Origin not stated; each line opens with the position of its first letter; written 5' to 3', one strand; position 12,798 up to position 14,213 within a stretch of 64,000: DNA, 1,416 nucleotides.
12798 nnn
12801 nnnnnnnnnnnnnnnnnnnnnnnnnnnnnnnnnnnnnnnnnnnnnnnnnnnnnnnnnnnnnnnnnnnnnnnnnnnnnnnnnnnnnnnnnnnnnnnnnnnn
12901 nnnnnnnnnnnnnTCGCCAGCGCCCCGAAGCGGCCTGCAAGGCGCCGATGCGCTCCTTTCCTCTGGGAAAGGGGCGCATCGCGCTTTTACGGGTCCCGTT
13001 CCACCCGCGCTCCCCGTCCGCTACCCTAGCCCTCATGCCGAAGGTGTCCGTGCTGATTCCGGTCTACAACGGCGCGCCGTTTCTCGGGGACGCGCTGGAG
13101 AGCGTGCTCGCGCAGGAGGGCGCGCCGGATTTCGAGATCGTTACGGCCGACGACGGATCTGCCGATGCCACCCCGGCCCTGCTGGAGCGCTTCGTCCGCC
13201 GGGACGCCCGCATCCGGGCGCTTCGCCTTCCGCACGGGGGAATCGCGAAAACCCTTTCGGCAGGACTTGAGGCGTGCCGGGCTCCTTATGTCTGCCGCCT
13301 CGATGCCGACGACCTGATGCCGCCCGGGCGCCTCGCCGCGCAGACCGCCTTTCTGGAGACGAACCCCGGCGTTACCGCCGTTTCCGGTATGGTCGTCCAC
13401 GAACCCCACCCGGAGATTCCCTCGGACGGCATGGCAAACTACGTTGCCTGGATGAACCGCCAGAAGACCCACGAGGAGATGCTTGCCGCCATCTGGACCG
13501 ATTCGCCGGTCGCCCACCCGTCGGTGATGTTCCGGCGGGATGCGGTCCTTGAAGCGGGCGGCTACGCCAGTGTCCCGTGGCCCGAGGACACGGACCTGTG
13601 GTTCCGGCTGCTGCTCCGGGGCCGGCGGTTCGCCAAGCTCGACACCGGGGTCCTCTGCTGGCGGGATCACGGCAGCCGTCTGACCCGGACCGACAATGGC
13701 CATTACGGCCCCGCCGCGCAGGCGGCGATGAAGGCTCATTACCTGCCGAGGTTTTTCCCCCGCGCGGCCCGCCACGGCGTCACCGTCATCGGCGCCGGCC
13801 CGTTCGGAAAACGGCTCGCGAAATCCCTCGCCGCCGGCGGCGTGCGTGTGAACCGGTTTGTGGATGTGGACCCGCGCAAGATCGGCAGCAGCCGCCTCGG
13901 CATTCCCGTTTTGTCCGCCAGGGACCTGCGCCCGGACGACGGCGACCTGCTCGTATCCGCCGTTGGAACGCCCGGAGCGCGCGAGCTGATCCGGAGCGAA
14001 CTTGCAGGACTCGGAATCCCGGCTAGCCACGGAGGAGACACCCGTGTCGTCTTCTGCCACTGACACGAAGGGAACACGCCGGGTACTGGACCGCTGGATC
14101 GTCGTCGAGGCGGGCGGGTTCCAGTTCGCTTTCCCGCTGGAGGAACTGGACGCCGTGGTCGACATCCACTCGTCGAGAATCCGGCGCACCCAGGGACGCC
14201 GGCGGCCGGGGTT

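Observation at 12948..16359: CheA-less chemosensory-like module: GT2 glycosyltransferase, two divergent CheW-like proteins and a RomR-like response regulator, all translationally coupled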

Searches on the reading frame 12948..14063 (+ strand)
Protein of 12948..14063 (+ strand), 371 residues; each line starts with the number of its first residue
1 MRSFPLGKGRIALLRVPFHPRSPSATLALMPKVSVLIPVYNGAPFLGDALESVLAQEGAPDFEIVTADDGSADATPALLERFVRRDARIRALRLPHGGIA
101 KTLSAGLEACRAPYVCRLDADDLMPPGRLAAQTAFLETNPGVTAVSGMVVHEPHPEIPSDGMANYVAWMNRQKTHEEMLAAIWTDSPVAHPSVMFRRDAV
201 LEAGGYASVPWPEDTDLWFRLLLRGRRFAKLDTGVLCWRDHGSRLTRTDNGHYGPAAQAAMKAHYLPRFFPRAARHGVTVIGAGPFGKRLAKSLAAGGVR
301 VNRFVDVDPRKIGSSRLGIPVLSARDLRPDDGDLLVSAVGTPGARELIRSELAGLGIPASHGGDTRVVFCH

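Call 3: search_protein_families(library=pfam, proteins=[window:12948-14063:+], max_evalue=1)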
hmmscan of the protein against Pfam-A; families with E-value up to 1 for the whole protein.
window:12948-14063:+ (371 aa): 12 families
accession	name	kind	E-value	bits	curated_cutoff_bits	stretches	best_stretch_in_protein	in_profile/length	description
PF00535.33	Glycos_transf_2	-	5.6e-28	98.4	23.3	1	34-200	1-164/168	Glycosyl transferase family 2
PF13641.12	Glyco_tranf_2_3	-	7.4e-15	56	27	1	31-247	1-219/230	Glycosyltransferase like family 2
PF10111.15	Glyco_tranf_2_2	-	1.4e-05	25.2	27.3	1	34-241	1-218/276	Glycosyltransferase like family 2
PF13632.12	Glyco_trans_2_3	-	0.00019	21.8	27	1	115-228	2-113/198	Glycosyl transferase family group 2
PF02629.25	CoA_binding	-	0.0016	19.6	22.3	1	277-346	5-78/97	CoA binding domain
PF01210.29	NAD_Gly3P_dh_N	-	0.079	13.4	23.1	1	278-304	2-28/158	NAD-dependent glycerol-3-phosphate dehydrogenase N-terminus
PF02254.24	TrkA_N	-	0.083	13.7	23.8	1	278-312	1-34/116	TrkA-N domain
PF02737.24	3HCDH_N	-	0.12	12.7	22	1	278-311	2-34/180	3-hydroxyacyl-CoA dehydrogenase, NAD binding domain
PF01494.25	FAD_binding_3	-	0.2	11.3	22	1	278-306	4-31/349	FAD binding domain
PF13506.12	Glyco_transf_21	-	0.21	11.5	21.7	1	103-208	22-122/174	Glycosyl transferase family 21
PF00899.27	ThiF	-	0.22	11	28.1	1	276-308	21-53/238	ThiF family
PF01488.26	Shikimate_DH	-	0.23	12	24.3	1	270-301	7-42/138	Shikimate / quinate 5-dehydrogenase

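Call 4: search_protein_families(library=ncbifam, proteins=[window:12948-14063:+], max_evalue=1)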
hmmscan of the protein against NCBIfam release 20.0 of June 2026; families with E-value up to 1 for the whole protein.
window:12948-14063:+ (371 aa): 36 families (the best 25 are shown)
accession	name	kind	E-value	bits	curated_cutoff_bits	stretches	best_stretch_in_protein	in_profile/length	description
NF053739.1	GlytfEpsEBac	equivalog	3.7e-19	68.7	450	1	31-248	1-212/265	glycosyltransferase EpsE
TIGR03965.1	mycofact_glyco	equivalog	1.4e-18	67.1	280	1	26-229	70-271/467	mycofactocin biosynthesis glycosyltransferase MftF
TIGR03937.1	PgaC_IcaA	equivalog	3.6e-18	65.7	422.3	1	24-225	38-237/407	poly-beta-1,6-N-acetyl-D-glucosamine synthase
NF047683.1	TeichurnBiosyTuaG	equivalog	6.5e-16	58.7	400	1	30-139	5-114/252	teichuronic acid biosynthesis protein TuaG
NF041875.1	EPS_EpsD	equivalog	1.1e-15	57.9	370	1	33-231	1-199/325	exopolysaccharide biosynthesis glycosyltransferase EpsD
NF007482.0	PRK10073.1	equivalog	2.7e-13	49.6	423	1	30-127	5-101/334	glycosyltransferase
NF050050.1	ProtGlycPglI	equivalog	2.2e-10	40.4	500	1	30-129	1-101/306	GalNAc(5)-diNAcBac-PP-undecaprenol beta-1,3-glucosyltransferase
NF038302.1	EPS_HpsE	equivalog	4.6e-09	35.7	300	1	33-173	3-150/307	hormogonium polysaccharide biosynthesis glycosyltransferase HpsE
TIGR04283.1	glyco_like_mftF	equivalog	4.8e-09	36.1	182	1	33-225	1-173/221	TIGR04283 family arsenosugar biosynthesis glycosyltransferase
TIGR03111.1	glyc2_xrt_Gpos1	hypoth_equivalog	5.4e-09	35.3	363.95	1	9-153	28-173/439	TIGR03111 family XrtG-associated glycosyltransferase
TIGR04440.1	glyco_TIGR04440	domain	7e-09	35.7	70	1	32-151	1-121/215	TIGR00180 family glycosyltransferase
TIGR03469.1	HpnB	hypoth_equivalog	1.6e-07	30.7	379.25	1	21-85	34-98/386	hopene-associated glycosyltransferase HpnB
NF038299.1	EPS_HpsN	equivalog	2.3e-07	30.1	425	1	31-151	1-121/317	hormogonium polysaccharide biosynthesis glycosyltransferase HpsN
TIGR03570.1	NeuD_NnaD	subfamily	5.4e-07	29.4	160.8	1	278-355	2-82/202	NeuD/PglB/VioB family sugar acetyltransferase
TIGR04242.1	nodulat_NodC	equivalog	1.8e-06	27.2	550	1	26-151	43-170/395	chitooligosaccharide synthase NodC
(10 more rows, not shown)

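Call 74: search_solved_structures(query=window:13035-14063:+, max_evalue=0.01, show_alignments=0)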
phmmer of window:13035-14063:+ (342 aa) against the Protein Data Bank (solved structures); distinct sequences matched with E-value up to 0.01: 23.
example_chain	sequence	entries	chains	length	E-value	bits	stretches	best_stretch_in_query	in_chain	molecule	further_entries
2z87_A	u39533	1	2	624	7.9e-18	67.8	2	2-99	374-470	Chondroitin synthase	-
2z86_A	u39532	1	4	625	8e-18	67.8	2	2-99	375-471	Chondroitin synthase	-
3bcv_A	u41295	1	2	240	1.7e-10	43.7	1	1-95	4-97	Putative glycosyltransferase protein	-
6p61_A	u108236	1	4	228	4.2e-10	42.4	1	2-117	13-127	Glycosyltransferase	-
5hea_A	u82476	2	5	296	1.5e-09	40.6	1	4-96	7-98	Putative glycosyltransferase (GalT1)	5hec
6yv7_B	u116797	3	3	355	5.1e-09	38.9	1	2-199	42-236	Glycosyl transferase, family 2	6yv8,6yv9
6yv7_A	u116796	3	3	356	5.1e-09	38.9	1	2-199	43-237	Glycosyl transferase, family 2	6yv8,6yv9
9omh_A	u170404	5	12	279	2e-08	36.9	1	4-120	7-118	Glycosyltransferase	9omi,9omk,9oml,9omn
9omm_A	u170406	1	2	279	2e-08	36.9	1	4-120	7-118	Glycosyltransferase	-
9omj_A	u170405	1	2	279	2.1e-08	36.9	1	4-120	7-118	Glycosyltransferase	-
5tze_C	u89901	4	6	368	2.9e-08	36.4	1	3-110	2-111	Glycosyl transferase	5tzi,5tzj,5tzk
5tz8_A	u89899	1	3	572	8.1e-08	34.9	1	3-109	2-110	Glycosyl transferase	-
3l7i_A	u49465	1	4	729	5.3e-07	32.2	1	1-97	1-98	Teichoic acid biosynthesis protein F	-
3l7m_A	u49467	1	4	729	5.3e-07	32.2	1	1-97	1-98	Teichoic acid biosynthesis protein F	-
3l7j_A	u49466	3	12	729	5.3e-07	32.2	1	1-97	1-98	Teichoic acid biosynthesis protein F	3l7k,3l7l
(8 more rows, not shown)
